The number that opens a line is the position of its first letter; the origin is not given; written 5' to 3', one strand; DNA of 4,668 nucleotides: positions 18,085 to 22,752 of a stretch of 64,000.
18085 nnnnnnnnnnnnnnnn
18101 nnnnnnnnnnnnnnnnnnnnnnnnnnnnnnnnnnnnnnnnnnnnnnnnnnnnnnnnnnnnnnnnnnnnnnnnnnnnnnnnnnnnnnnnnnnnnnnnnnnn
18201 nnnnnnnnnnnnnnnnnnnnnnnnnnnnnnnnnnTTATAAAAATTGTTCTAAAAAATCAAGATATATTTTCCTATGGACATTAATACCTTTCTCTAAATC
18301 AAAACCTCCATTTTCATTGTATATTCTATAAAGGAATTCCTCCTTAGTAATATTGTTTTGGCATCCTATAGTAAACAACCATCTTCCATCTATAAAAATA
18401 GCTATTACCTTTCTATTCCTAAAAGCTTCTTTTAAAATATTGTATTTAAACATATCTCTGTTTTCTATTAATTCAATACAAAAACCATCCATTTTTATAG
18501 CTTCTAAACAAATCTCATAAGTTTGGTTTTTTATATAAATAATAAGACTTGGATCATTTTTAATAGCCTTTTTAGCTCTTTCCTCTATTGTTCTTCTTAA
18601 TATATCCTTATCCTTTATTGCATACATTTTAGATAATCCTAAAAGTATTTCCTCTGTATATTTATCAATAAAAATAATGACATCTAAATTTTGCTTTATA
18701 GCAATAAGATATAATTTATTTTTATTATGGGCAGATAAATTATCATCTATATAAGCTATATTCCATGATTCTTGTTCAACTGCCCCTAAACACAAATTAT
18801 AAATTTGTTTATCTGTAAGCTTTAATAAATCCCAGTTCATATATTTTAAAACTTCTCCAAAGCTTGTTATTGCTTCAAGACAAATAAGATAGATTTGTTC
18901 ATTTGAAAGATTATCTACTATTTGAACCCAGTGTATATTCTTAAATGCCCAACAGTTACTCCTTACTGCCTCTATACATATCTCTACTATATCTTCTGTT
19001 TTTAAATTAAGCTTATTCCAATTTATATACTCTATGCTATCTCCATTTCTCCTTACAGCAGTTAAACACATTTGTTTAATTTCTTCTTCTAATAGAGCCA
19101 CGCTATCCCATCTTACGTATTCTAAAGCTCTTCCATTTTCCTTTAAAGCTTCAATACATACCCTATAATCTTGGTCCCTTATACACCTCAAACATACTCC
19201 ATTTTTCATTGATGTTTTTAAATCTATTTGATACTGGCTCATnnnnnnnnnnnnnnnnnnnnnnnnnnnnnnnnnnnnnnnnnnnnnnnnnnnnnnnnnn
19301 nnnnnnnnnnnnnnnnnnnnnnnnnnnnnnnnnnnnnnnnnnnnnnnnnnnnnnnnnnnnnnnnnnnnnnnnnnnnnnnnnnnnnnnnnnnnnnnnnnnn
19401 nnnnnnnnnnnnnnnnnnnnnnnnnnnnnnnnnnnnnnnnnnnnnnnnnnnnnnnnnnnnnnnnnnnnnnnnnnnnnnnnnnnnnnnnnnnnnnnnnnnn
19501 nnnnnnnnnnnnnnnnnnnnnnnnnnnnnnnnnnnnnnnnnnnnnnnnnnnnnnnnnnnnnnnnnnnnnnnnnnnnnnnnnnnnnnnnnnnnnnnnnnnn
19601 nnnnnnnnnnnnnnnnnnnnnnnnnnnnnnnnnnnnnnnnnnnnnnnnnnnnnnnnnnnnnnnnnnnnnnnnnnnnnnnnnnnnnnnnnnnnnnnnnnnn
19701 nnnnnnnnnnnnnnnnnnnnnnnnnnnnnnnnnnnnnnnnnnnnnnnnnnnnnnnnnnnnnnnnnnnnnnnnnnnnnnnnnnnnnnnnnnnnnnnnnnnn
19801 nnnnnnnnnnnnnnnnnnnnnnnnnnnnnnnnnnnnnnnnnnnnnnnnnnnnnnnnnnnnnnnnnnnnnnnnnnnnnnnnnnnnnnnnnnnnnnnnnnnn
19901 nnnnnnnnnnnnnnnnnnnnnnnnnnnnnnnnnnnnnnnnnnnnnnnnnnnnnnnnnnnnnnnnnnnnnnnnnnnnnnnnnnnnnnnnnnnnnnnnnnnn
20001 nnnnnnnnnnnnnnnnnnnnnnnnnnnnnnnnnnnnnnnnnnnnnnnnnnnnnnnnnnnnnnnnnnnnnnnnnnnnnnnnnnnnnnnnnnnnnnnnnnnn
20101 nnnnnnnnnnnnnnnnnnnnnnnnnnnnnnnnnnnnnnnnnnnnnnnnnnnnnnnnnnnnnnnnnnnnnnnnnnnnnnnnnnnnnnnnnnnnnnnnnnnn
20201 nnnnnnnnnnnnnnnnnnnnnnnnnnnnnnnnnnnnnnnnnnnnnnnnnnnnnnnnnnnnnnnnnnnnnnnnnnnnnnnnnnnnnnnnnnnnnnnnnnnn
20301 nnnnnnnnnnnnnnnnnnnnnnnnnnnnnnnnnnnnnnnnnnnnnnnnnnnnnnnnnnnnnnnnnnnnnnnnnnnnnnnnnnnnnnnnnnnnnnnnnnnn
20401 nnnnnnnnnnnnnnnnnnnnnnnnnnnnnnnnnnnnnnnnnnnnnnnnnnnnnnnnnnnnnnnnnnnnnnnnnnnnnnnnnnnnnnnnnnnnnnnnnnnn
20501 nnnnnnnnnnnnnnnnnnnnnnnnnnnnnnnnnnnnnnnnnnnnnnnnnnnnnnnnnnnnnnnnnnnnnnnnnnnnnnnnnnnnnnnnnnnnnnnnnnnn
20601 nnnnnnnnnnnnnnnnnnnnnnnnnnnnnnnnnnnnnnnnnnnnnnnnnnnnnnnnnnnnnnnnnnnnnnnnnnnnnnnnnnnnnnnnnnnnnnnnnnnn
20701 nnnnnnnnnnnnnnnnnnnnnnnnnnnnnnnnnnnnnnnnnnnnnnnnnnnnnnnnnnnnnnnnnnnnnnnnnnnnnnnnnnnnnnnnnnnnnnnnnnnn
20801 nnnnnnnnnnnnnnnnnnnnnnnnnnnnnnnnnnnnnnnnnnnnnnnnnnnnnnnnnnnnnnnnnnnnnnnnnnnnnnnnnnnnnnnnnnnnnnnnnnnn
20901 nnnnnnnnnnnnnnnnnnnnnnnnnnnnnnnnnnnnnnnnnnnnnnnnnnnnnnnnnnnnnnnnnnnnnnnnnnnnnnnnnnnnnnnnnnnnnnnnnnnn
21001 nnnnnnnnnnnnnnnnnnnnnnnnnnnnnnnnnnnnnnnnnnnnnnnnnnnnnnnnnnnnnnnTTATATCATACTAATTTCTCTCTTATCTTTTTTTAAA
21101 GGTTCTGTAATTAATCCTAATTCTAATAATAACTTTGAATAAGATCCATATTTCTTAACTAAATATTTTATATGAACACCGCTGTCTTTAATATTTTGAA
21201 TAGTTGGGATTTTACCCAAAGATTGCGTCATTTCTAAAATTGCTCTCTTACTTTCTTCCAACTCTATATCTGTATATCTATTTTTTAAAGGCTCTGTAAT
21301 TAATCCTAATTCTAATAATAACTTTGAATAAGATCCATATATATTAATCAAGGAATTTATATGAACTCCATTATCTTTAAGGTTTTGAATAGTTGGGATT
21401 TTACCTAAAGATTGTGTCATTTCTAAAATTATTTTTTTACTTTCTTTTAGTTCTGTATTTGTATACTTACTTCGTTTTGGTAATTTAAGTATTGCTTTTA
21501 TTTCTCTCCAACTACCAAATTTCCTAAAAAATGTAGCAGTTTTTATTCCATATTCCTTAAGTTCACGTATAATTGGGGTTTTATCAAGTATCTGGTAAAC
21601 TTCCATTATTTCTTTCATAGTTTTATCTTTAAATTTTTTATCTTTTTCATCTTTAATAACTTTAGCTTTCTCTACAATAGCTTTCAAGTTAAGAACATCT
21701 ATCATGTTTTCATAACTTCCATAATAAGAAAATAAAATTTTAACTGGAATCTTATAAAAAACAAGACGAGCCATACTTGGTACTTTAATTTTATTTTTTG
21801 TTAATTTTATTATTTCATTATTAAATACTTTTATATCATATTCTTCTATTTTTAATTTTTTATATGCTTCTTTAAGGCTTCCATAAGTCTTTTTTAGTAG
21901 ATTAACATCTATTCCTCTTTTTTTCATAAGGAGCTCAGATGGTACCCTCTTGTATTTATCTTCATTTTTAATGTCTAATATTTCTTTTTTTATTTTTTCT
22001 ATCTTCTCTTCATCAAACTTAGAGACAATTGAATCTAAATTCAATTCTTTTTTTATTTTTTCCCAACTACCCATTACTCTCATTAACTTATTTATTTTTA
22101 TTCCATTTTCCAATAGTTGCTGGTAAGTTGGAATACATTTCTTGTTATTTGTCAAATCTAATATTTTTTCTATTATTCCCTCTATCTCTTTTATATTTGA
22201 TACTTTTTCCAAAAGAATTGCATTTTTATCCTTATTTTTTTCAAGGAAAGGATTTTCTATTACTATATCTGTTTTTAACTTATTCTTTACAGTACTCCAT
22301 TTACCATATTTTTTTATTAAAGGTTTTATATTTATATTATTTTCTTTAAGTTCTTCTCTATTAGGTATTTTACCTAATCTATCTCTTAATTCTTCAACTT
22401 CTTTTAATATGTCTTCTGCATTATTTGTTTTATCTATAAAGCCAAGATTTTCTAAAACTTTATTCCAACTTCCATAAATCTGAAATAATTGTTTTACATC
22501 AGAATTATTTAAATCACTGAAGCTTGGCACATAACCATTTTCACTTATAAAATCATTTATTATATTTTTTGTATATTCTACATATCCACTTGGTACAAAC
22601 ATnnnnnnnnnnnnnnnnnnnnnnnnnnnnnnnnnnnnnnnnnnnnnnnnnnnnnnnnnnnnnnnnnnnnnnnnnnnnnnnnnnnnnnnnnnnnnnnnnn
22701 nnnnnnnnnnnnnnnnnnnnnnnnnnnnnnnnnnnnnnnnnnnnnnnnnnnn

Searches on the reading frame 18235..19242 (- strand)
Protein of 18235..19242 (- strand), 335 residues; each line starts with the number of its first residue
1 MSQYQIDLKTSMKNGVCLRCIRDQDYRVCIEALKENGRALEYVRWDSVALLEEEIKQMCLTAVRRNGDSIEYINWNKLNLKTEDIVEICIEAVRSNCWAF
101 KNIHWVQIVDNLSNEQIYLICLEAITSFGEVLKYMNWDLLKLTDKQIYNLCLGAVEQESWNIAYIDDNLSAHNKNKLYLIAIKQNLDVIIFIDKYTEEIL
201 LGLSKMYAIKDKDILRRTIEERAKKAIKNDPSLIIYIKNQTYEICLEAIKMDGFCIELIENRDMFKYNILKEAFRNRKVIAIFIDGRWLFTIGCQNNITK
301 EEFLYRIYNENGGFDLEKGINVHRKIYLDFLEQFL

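Call 42: search_protein_families(library=phrogs, proteins=[window:18235-19242:-], max_evalue=0.001)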
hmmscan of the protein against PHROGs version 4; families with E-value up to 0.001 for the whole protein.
window:18235-19242:- (335 aa): 2 families
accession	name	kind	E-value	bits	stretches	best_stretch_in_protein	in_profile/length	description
phrog_5925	-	unknown function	4e-13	50.3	1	109-305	24-180/228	-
phrog_17056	-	unknown function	4.2e-10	40.5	1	153-262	300-403/420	-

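Call 43: search_protein_families(library=pfam, proteins=[window:18235-19242:-], max_evalue=0.001)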
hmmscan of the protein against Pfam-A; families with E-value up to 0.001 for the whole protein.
window:18235-19242:- (335 aa): 1 family
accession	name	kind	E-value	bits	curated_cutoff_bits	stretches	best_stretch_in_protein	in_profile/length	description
PF13475.11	DUF4116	-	1e-17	63.8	24.9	2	221-260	3-45/49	Domain of unknown function (DUF4116)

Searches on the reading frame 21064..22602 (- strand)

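Call 42: search_protein_families(library=phrogs, proteins=[window:21064-22602:-], max_evalue=0.001)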
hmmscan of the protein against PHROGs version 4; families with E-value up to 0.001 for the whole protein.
window:21064-22602:- (512 aa): 0 families

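Call 43: search_protein_families(library=pfam, proteins=[window:21064-22602:-], max_evalue=0.001)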
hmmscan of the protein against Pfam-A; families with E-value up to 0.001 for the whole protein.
window:21064-22602:- (512 aa): 1 family
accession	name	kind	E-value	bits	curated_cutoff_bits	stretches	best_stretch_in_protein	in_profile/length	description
PF18780.6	HNH_repeat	-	2.3e-26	92.3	26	0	63-103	4-45/54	Homing endonuclease associated repeat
